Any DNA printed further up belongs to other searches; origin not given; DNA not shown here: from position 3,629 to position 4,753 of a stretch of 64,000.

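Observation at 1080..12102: IclR-regulated catabolic island that mixes four-carbon acid-sugar enzymes with a TctABC transporter, an FmdA-like amidase and an HpcH aldolase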

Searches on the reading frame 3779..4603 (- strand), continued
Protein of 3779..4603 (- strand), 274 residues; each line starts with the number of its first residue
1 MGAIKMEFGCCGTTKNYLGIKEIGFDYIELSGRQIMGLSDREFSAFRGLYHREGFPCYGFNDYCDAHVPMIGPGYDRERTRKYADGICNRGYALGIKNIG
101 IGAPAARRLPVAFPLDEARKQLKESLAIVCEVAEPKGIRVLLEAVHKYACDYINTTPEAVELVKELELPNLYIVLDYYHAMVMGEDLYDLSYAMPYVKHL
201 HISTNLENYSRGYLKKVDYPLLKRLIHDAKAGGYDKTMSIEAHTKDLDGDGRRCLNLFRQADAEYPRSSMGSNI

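Call 33: search_protein_families(library=pfam, proteins=[L032:7074-7874:-, L032:9368-9973:+, L032:11774-13441:+, L032:13483-14664:+, L032:14838-16043:+, L032:16068-17585:-, L032:17722-18771:+, L032:2765-3940:-, L032:1401-2762:-, L032:19357-20628:+], max_evalue=0.00001)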
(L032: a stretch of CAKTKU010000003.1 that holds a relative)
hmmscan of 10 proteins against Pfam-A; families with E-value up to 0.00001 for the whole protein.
L032:7074-7874:- (266 aa): 2 families
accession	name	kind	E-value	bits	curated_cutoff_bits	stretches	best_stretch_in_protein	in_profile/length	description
PF01557.24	FAA_hydrolase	-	7.3e-68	228.9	23.9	1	65-265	1-213/214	Fumarylacetoacetate (FAA) hydrolase C-terminal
PF10370.14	Rv2993c-like_N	-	8.8e-17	62.2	21.3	1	11-60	1-50/50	Rv2993c-like, N-terminal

L032:9368-9973:+ (201 aa): 1 family
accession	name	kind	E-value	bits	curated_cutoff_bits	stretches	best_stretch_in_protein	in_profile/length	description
PF00596.27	Aldolase_II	-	1.6e-40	139.4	22.2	1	13-186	3-180/183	Class II Aldolase and Adducin N-terminal domain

L032:11774-13441:+ (555 aa): 2 families
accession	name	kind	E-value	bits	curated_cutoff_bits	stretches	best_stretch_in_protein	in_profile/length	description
PF00920.27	ILVD_EDD_N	-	5.3e-131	436.9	27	1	31-343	1-311/316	Dihydroxy-acid/6-phosphogluconate dehydratase N-terminal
PF24877.1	ILV_EDD_C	-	3.8e-75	251.9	27.7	1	357-548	1-191/191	Dihydroxy-acid/6-phosphogluconate dehydratase C-terminal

L032:13483-14664:+ (393 aa): 3 families
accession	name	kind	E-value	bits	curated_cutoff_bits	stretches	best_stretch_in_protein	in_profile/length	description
PF09370.16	PEP_hydrolase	-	1.2e-100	336.6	33.8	1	7-268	5-266/267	Phosphoenolpyruvate hydrolase-like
PF12833.13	HTH_18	-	2e-19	70.1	33.6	1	312-386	1-75/80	Helix-turn-helix domain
PF00165.29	HTH_AraC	-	2.6e-14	53.4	26.6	1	299-339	1-41/42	Bacterial regulatory helix-turn-helix proteins, AraC family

L032:14838-16043:+ (401 aa): 2 families
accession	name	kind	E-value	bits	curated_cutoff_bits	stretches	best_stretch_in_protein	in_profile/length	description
PF23189.1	UPF0261_C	-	2.6e-98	328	27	1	183-399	1-218/218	Uncharacterised protein family (UPF0261) C-terminal domain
PF06792.17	UPF0261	-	3.7e-63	213.1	27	1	2-176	1-175/176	Uncharacterised protein family (UPF0261) N-terminal domain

L032:16068-17585:- (505 aa): 0 families

L032:17722-18771:+ (349 aa): 1 family
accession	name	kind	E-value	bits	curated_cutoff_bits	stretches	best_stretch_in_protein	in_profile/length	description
PF03480.18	DctP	-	7.4e-74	249.1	23.4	1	52-332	2-284/286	Bacterial extracellular solute-binding protein, family 7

L032:2765-3940:- (391 aa): 2 families
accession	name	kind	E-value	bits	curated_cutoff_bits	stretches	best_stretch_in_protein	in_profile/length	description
PF13378.12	MR_MLE_C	-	1.6e-63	214.8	29.4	1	150-382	2-218/219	Enolase C-terminal domain-like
PF02746.21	MR_MLE_N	-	2.9e-22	79.5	22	1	13-126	10-117/117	Mandelate racemase / muconate lactonizing enzyme, N-terminal domain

L032:1401-2762:- (453 aa): 2 families
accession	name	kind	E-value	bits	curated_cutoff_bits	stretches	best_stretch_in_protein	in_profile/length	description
PF03972.19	MmgE_PrpD_N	-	1.3e-45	156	32.1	1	5-239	1-235/244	MmgE/PrpD N-terminal domain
PF19305.4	MmgE_PrpD_C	-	4e-32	111.8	32.1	1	268-430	1-166/173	MmgE/PrpD C-terminal domain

L032:19357-20628:+ (423 aa): 1 family
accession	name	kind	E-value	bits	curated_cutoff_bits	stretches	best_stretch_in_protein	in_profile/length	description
PF06808.19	DctM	-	4.4e-94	316.1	23.8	1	5-414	1-413/413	Tripartite ATP-independent periplasmic transporter, DctM component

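Call 53: search_protein_families(library=pfam, proteins=[L021:7396-9096:+, L021:10784-12283:+, L021:4960-6459:-, L026:3031-3843:+, L026:1358-2806:+, L026:7674-8900:-, L026:8897-9703:-, L022:7177-8382:+, L022:12104-13516:-, L030:2186-3022:+], max_evalue=0.00001)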
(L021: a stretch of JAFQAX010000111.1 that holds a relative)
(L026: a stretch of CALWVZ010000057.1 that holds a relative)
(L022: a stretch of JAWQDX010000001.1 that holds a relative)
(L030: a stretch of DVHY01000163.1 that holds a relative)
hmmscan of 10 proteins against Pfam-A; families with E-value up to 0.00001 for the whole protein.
L021:7396-9096:+ (566 aa): 3 families
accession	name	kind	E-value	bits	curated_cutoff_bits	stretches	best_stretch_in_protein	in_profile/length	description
PF02737.24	3HCDH_N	-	4.9e-53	180.1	22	1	261-439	2-180/180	3-hydroxyacyl-CoA dehydrogenase, NAD binding domain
PF01261.30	AP_endonuc_2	-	1.9e-24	87.2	31.1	1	13-249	2-242/249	Xylose isomerase-like TIM barrel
PF00725.27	3HCDH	-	2.9e-24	85.8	22.1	1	441-539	1-97/97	3-hydroxyacyl-CoA dehydrogenase, C-terminal domain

L021:10784-12283:+ (499 aa): 0 families

L021:4960-6459:- (499 aa): 1 family
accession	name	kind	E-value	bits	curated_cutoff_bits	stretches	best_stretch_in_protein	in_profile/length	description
PF00474.23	SSF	-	1.3e-35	123.5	22.8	1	64-447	3-406/406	Sodium:solute symporter family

L026:3031-3843:+ (270 aa): 3 families
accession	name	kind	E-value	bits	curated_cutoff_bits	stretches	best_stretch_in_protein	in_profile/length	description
PF08282.18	Hydrolase_3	-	3.3e-46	158.5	20.9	1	6-265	1-255/255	haloacid dehalogenase-like hydrolase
PF05116.19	S6PP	-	5.8e-13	49.4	20.3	1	190-264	158-241/247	Sucrose-6F-phosphate phosphohydrolase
PF00702.32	Hydrolase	-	3.7e-06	27.9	26.4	0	3-232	1-190/191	haloacid dehalogenase-like hydrolase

L026:1358-2806:+ (482 aa): 1 family
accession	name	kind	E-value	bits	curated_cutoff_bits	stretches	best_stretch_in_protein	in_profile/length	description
PF00990.26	GGDEF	-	5.3e-14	52.7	23.8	1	403-482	2-84/161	Diguanylate cyclase, GGDEF domain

L026:7674-8900:- (408 aa): 2 families
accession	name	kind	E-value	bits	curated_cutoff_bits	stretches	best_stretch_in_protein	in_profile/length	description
PF01202.28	SKI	-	1.5e-31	110.1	22.1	1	262-407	2-158/159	Shikimate kinase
PF08501.16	Shikimate_dh_N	-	3.5e-16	59.6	27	1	7-81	1-83/83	Shikimate dehydrogenase substrate binding domain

L026:8897-9703:- (268 aa): 1 family
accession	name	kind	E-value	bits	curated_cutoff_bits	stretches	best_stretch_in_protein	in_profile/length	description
PF00800.23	PDT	-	1e-57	195.3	25.2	1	2-177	2-179/181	Prephenate dehydratase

L022:7177-8382:+ (401 aa): 0 families

L022:12104-13516:- (470 aa): 2 families
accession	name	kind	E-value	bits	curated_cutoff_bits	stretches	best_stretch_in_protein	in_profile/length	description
PF02518.31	HATPase_c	-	3.4e-20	73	26.4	1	346-458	1-110/111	Histidine kinase-, DNA gyrase B-, and HSP90-like ATPase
PF00512.31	HisKA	-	1.7e-11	44.4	26.9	1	240-300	2-65/66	His Kinase A (phospho-acceptor) domain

L030:2186-3022:+ (278 aa): 3 families
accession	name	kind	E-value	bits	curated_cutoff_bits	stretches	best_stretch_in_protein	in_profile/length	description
PF08282.18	Hydrolase_3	-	1.3e-48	166.5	20.9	1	14-273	1-255/255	haloacid dehalogenase-like hydrolase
PF05116.19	S6PP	-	8.9e-12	45.6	20.3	1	199-259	159-217/247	Sucrose-6F-phosphate phosphohydrolase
PF00702.32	Hydrolase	-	6.9e-07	30.3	26.4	0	11-241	1-191/191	haloacid dehalogenase-like hydrolase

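Call 56: search_protein_families(library=ncbifam, proteins=[L032:11774-13441:+, L012:7554-9221:+, L012:10822-11844:+, L032:9368-9973:+, L028:13450-14052:+, L015:10863-11795:+, L032:8088-9371:+, L028:8022-9284:+, L026:4289-5572:+, L018:1826-3148:+], max_evalue=1e-20)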
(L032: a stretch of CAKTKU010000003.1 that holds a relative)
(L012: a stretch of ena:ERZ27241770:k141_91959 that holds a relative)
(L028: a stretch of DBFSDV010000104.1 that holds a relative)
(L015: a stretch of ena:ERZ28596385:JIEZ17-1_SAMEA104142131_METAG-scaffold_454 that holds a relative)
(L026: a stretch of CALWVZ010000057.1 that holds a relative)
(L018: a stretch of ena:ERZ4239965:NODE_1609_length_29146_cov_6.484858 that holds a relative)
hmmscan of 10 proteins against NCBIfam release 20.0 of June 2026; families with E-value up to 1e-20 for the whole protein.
L032:11774-13441:+ (555 aa): 8 families
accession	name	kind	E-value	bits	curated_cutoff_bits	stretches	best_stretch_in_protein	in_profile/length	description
NF002068.0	PRK00911.1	subfamily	9.6e-235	780.3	644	1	1-552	5-557/559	dihydroxy-acid dehydratase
TIGR00110.1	ilvD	equivalog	2.8e-228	758.9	618.15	1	14-551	1-542/543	dihydroxy-acid dehydratase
NF009103.0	PRK12448.1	equivalog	1.5e-177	591.5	710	2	2-342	5-354/616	dihydroxy-acid dehydratase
NF004784.0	PRK06131.1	subfamily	5.8e-141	470.7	539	1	7-551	18-561/576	dihydroxy-acid dehydratase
NF009559.0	PRK13016.1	equivalog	3.1e-129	431.8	882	1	9-551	20-562/578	L-arabinonate dehydratase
NF009560.0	PRK13017.1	subfamily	4.7e-122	408.2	684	1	19-552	32-577/595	dihydroxy-acid dehydratase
TIGR01196.1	edd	equivalog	1.1e-75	255.2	708.25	1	30-548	63-597/601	phosphogluconate dehydratase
TIGR03432.1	yjhG_yagF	hypoth_equivalog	1.6e-67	228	808.15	1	46-510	82-578/640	YjhG/YagF family D-xylonate dehydratase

L012:7554-9221:+ (555 aa): 8 families
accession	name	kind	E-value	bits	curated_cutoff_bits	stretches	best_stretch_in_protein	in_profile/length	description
NF002068.0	PRK00911.1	subfamily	2.3e-236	785.6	644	1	1-552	5-557/559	dihydroxy-acid dehydratase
TIGR00110.1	ilvD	equivalog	9.2e-231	767.1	618.15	1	14-551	1-542/543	dihydroxy-acid dehydratase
NF009103.0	PRK12448.1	equivalog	2.5e-178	594.1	710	2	2-354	5-367/616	dihydroxy-acid dehydratase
NF004784.0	PRK06131.1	subfamily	6.7e-143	477.1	539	1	7-551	18-561/576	dihydroxy-acid dehydratase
NF009559.0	PRK13016.1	equivalog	2.9e-133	445.1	882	1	8-551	19-562/578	L-arabinonate dehydratase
NF009560.0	PRK13017.1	subfamily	5.7e-125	417.8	684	1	17-552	30-577/595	dihydroxy-acid dehydratase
TIGR01196.1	edd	equivalog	1.5e-79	267.9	708.25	1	29-549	62-598/601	phosphogluconate dehydratase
TIGR03432.1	yjhG_yagF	hypoth_equivalog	3.5e-65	220.3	808.15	1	46-511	82-575/640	YjhG/YagF family D-xylonate dehydratase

L012:10822-11844:+ (340 aa): 4 families
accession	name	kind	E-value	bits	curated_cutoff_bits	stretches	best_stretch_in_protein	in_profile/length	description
NF004017.0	PRK05479.1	equivalog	5.3e-162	538.3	336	1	1-333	1-332/337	ketol-acid reductoisomerase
NF009940.0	PRK13403.1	equivalog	6.4e-133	442.7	406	1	3-332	2-329/335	ketol-acid reductoisomerase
TIGR00465.1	ilvC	equivalog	3.9e-131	436.7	226.15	1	15-327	1-311/314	ketol-acid reductoisomerase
NF003557.0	PRK05225.1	equivalog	3.9e-62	210.4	713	1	11-201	31-227/491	ketol-acid reductoisomerase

L032:9368-9973:+ (201 aa): 4 families
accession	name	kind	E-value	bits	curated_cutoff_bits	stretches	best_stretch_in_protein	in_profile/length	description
NF043034.1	OxoTetrPhDc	equivalog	1.7e-48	165.1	250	1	11-189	7-186/205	3-oxo-tetronate 4-phosphate decarboxylase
NF006208.0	PRK08333.1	equivalog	8.5e-28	97.3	267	1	6-189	5-181/189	aldolase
NF040649.1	FucA_Meth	equivalog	3.8e-23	82.4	250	1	9-188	2-173/179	L-fuculose phosphate aldolase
NF006413.0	PRK08660.1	equivalog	3.3e-21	76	203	1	12-186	5-172/184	aldolase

L028:13450-14052:+ (200 aa): 6 families
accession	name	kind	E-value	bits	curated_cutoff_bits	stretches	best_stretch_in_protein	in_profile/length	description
NF043034.1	OxoTetrPhDc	equivalog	2.2e-53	181.1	250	1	15-191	11-188/205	3-oxo-tetronate 4-phosphate decarboxylase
NF006208.0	PRK08333.1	equivalog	7.8e-36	123.5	267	1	16-190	12-182/189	aldolase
NF040649.1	FucA_Meth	equivalog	1.3e-33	116.4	250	1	13-191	6-176/179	L-fuculose phosphate aldolase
NF006413.0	PRK08660.1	equivalog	2.9e-23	82.6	203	1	18-191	11-177/184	aldolase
NF005302.0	PRK06833.1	equivalog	5.5e-22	78.3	264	1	18-190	15-185/214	L-fuculose-phosphate aldolase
NF006672.0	PRK09220.1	equivalog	1.9e-21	76.4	226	0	7-106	9-110/209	methylthioribulose 1-phosphate dehydratase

L015:10863-11795:+ (310 aa): 4 families
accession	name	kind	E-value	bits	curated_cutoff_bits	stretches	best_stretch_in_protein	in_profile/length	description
NF053538.1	DixhxACActTsKce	equivalog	6.4e-120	399.9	430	1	1-310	1-310/310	3,5-dioxohexanoate:acetyl-CoA acetone transferase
NF052387.1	Lys_ferment_KCE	equivalog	1.8e-69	234.1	382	2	6-118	1-112/267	3-keto-5-aminohexanoate cleavage enzyme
NF053568.1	3OXCoAcCUPNH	equivalog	8e-48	163.1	350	1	143-303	115-273/274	3-oxoadipate:acetyl-CoA acetyltransferase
NF052389.1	Lys_KAL_CLE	exception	1.6e-44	152.4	725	1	4-118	168-281/440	bifunctional 3-aminobutyryl-CoA ammonia lyase/3-keto-5-aminohexanoate cleavage enzyme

L032:8088-9371:+ (427 aa): 3 families
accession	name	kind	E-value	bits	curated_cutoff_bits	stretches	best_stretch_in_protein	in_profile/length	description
NF043035.1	OxoTetrKin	equivalog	5.8e-106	354.9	350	1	17-425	1-416/418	3-oxo-tetronate kinase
NF047819.1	ThrnKinDtnkGamma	equivalog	2.6e-37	128.7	450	1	19-288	4-260/422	D-threonate kinase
NF042436.1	OxoIsoapKin_OiaK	equivalog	4.9e-23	81.5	700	1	22-426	15-450/451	3-oxo-isoapionate kinase OiaK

L028:8022-9284:+ (420 aa): 3 families
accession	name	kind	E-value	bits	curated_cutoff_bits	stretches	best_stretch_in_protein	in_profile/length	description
NF043035.1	OxoTetrKin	equivalog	6.7e-124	413.9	350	1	6-413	2-416/418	3-oxo-tetronate kinase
NF047819.1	ThrnKinDtnkGamma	equivalog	5.4e-34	117.8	450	1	8-414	5-413/422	D-threonate kinase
NF042436.1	OxoIsoapKin_OiaK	equivalog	2.7e-22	79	700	1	7-412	12-448/451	3-oxo-isoapionate kinase OiaK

L026:4289-5572:+ (427 aa): 3 families
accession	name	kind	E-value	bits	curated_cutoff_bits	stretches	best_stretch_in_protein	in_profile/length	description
NF043035.1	OxoTetrKin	equivalog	8.7e-129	430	350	1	17-425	2-416/418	3-oxo-tetronate kinase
NF047819.1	ThrnKinDtnkGamma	equivalog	6.5e-33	114.2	450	1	19-424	5-411/422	D-threonate kinase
NF042436.1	OxoIsoapKin_OiaK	equivalog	1.8e-28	99.4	700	1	12-424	6-448/451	3-oxo-isoapionate kinase OiaK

L018:1826-3148:+ (440 aa): 3 families
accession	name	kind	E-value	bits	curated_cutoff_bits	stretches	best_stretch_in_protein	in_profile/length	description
NF043035.1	OxoTetrKin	equivalog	2.7e-127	425.1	350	1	12-423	2-417/418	3-oxo-tetronate kinase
NF047819.1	ThrnKinDtnkGamma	equivalog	3.5e-35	121.7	450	1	15-424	6-414/422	D-threonate kinase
NF042436.1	OxoIsoapKin_OiaK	equivalog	8.1e-28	97.3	700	1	8-422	7-449/451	3-oxo-isoapionate kinase OiaK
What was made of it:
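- Closest known: Anaerobic phloroglucinol pathway enzymes TfD and TAL. Same: In relatives of the window's pair, a BKACE close to the TAL model lies between the TIM barrel and the dehydrogenase (call 56).
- BKACE close to the triacetate lyase model (call 56). The IlvD-type neighbours pass the true IlvD equivalog (call 56), so their role in sugar-acid breakdown is itself unproven.
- Tried and rejected: The BKACE next to TIM orthologues nearly matches the triacetate-lyase model (call 56).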

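Call 63: find_related_loci(query=A1, collection=metagenome_contigs, flank=10000)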
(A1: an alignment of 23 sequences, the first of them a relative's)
Query A1 (269 aa) in metagenome_contigs; peptide patterns used: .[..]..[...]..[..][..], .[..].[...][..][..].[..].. (x = any residue, [..] = any of these).
344 stretches matched a pattern; 173 encode a relative of the query (tblastn E <= 1e-3); the best 80 are kept; 80 distinct loci.
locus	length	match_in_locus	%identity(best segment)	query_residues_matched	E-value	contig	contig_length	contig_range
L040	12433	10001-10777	55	1-259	7e-94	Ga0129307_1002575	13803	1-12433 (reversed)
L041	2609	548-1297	55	1-250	4e-94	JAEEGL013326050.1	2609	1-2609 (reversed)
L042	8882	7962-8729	52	1-256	2e-87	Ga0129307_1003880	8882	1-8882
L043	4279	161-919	53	4-256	5e-87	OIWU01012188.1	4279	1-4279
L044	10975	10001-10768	51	1-256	7e-87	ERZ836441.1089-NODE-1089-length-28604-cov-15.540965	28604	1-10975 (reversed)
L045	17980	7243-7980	52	4-249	3e-85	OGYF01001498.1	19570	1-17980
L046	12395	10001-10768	49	1-256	2e-84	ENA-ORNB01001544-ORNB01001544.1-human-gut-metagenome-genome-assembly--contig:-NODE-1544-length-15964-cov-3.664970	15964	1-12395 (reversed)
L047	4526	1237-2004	49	1-256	2e-84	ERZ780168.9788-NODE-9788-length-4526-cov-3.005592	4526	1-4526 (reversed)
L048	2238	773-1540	50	1-256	1e-87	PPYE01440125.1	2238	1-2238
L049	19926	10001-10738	52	4-249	2e-84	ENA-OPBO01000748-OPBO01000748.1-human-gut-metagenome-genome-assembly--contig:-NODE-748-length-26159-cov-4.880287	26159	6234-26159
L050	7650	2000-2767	48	1-256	1e-83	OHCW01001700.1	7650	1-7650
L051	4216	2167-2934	48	1-256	8e-83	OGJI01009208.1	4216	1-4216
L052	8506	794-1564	50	1-256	6e-82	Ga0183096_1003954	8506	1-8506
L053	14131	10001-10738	52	4-249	2e-84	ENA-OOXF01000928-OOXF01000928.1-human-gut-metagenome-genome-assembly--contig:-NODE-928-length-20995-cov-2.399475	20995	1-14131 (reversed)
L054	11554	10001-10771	47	1-256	3e-77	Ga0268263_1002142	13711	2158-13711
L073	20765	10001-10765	38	1-255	6e-55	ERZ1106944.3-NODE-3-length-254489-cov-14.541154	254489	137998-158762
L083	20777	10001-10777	36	1-259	2e-49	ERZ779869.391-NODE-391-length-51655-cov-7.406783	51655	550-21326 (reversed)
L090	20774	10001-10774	35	1-259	3e-47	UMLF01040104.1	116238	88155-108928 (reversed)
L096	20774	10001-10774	34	1-259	1e-46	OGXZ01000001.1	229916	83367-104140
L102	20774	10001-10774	34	1-259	3e-46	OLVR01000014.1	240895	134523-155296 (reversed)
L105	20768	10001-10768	34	1-256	1e-45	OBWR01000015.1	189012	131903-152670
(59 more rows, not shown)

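Call 67: search_protein_families(library=ncbifam, proteins=[L096:10001-10774:+, L105:9980-10768:+, L073:9962-10765:+, L032:10001-10786:+, L026:5616-6404:+, L015:10001-10813:+, L015:3919-4812:+, L012:5495-6373:+], max_evalue=1e-8)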
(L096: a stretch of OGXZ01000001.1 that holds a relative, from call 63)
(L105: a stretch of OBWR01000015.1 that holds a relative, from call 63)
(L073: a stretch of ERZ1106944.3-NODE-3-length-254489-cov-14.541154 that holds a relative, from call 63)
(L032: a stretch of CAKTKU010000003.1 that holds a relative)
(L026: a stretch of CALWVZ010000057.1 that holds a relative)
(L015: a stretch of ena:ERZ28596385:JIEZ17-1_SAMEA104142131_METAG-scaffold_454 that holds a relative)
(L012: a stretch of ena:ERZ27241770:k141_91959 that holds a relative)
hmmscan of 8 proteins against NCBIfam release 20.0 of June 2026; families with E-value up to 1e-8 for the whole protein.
L096:10001-10774:+ (258 aa): 4 families
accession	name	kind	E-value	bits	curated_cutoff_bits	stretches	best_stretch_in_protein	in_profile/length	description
NF051856.1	PsicseEpim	equivalog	7.3e-21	75.2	300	1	16-237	26-246/287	D-psicose 3-epimerase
NF041099.2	keto_glucon_epim_IolO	equivalog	1.7e-13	50.5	300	1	105-256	118-268/269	5-keto-L-gluconate epimerase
TIGR03234.1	OH-pyruv-isom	equivalog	3.5e-12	46.2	353.45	1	106-235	110-239/254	hydroxypyruvate isomerase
NF043033.1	OxoTetrIsom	equivalog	2.1e-10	40.8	325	1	72-235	87-236/251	2-oxo-tetronate isomerase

L105:9980-10768:+ (263 aa): 2 families
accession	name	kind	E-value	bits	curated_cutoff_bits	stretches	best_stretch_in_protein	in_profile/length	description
NF041099.2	keto_glucon_epim_IolO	equivalog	2.2e-10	40.3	300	1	17-246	25-248/269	5-keto-L-gluconate epimerase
NF051856.1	PsicseEpim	equivalog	2e-09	37.6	300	1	21-245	24-246/287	D-psicose 3-epimerase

L073:9962-10765:+ (268 aa): 0 families

L032:10001-10786:+ (261 aa): 4 families
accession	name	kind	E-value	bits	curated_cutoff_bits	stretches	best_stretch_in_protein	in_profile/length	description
TIGR03234.1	OH-pyruv-isom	equivalog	7.1e-15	55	353.45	1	105-237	108-239/254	hydroxypyruvate isomerase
NF043033.1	OxoTetrIsom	equivalog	6e-12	45.9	325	1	104-237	104-236/251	2-oxo-tetronate isomerase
NF051856.1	PsicseEpim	equivalog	6.3e-12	45.9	300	1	15-238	24-245/287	D-psicose 3-epimerase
NF041099.2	keto_glucon_epim_IolO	equivalog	4.3e-10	39.3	300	1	108-238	120-246/269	5-keto-L-gluconate epimerase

L026:5616-6404:+ (262 aa): 3 families
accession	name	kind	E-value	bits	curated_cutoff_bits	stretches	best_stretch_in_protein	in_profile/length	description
TIGR03234.1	OH-pyruv-isom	equivalog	4.8e-16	58.8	353.45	1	105-237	108-239/254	hydroxypyruvate isomerase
NF051856.1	PsicseEpim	equivalog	1e-10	41.9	300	1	15-237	24-244/287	D-psicose 3-epimerase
NF043033.1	OxoTetrIsom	equivalog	1.3e-09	38.1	325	1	110-237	110-236/251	2-oxo-tetronate isomerase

L015:10001-10813:+ (270 aa): 1 family
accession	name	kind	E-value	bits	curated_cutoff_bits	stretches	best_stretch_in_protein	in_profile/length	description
NF051856.1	PsicseEpim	equivalog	5.8e-11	42.7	300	1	17-204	20-211/287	D-psicose 3-epimerase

L015:3919-4812:+ (297 aa): 10 families
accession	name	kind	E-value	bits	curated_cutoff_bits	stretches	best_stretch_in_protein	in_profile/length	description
NF008592.0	PRK11559.1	equivalog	8.4e-118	393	397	1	1-294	3-296/296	2-hydroxy-3-oxopropionate reductase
TIGR01505.1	tartro_sem_red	equivalog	5.9e-104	347.4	340.75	1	2-291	1-290/291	2-hydroxy-3-oxopropionate reductase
NF011633.0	PRK15059.1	equivalog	8.3e-66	222.1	451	1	1-289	1-288/292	2-hydroxy-3-oxopropionate reductase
TIGR01692.1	HIBADH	equivalog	2e-64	217.7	291.6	1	5-284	1-287/288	3-hydroxyisobutyrate dehydrogenase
NF043037.1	ThreonDh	equivalog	1.1e-55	189.2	350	1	2-296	4-296/297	L-threonate dehydrogenase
NF012005.0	PRK15461.1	equivalog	4.6e-55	186.9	348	1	2-291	3-293/298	sulfolactaldehyde 3-reductase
NF007161.0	PRK09599.1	subfamily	7.1e-22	78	271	1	1-220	1-222/302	NADP-dependent phosphogluconate dehydrogenase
TIGR00872.1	gnd_rel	equivalog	5.3e-17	62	297.2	1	1-191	1-192/299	phosphogluconate dehydrogenase (NAD(+)-dependent, decarboxylating)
NF006765.0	PRK09287.1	equivalog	2e-13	50.1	413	1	2-190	5-203/476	NADP-dependent phosphogluconate dehydrogenase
TIGR00873.1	gnd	equivalog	2.6e-12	46.3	426.7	1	2-190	1-199/467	decarboxylating NADP(+)-dependent phosphogluconate dehydrogenase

L012:5495-6373:+ (292 aa): 10 families
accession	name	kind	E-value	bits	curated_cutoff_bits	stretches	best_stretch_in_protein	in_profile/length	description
NF008592.0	PRK11559.1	equivalog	8.8e-102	340.4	397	1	1-290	3-292/296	2-hydroxy-3-oxopropionate reductase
TIGR01505.1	tartro_sem_red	equivalog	6.4e-99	330.9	340.75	1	3-289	2-288/291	2-hydroxy-3-oxopropionate reductase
TIGR01692.1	HIBADH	equivalog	3.9e-70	236.5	291.6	1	5-284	1-287/288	3-hydroxyisobutyrate dehydrogenase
NF011633.0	PRK15059.1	equivalog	9.9e-67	225.1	451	1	1-285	1-284/292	2-hydroxy-3-oxopropionate reductase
NF043037.1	ThreonDh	equivalog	2.7e-61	207.6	350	1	2-290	4-290/297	L-threonate dehydrogenase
NF012005.0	PRK15461.1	equivalog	4.4e-59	200.1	348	1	3-291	4-293/298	sulfolactaldehyde 3-reductase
NF007161.0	PRK09599.1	subfamily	3.7e-26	92.1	271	1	1-204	1-210/302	NADP-dependent phosphogluconate dehydrogenase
TIGR00872.1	gnd_rel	equivalog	3.1e-24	85.7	297.2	1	1-198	1-199/299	phosphogluconate dehydrogenase (NAD(+)-dependent, decarboxylating)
TIGR00873.1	gnd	equivalog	6.3e-17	61.5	426.7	1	2-191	1-200/467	decarboxylating NADP(+)-dependent phosphogluconate dehydrogenase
NF006765.0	PRK09287.1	equivalog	8.4e-17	61.2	413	1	2-172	5-185/476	NADP-dependent phosphogluconate dehydrogenase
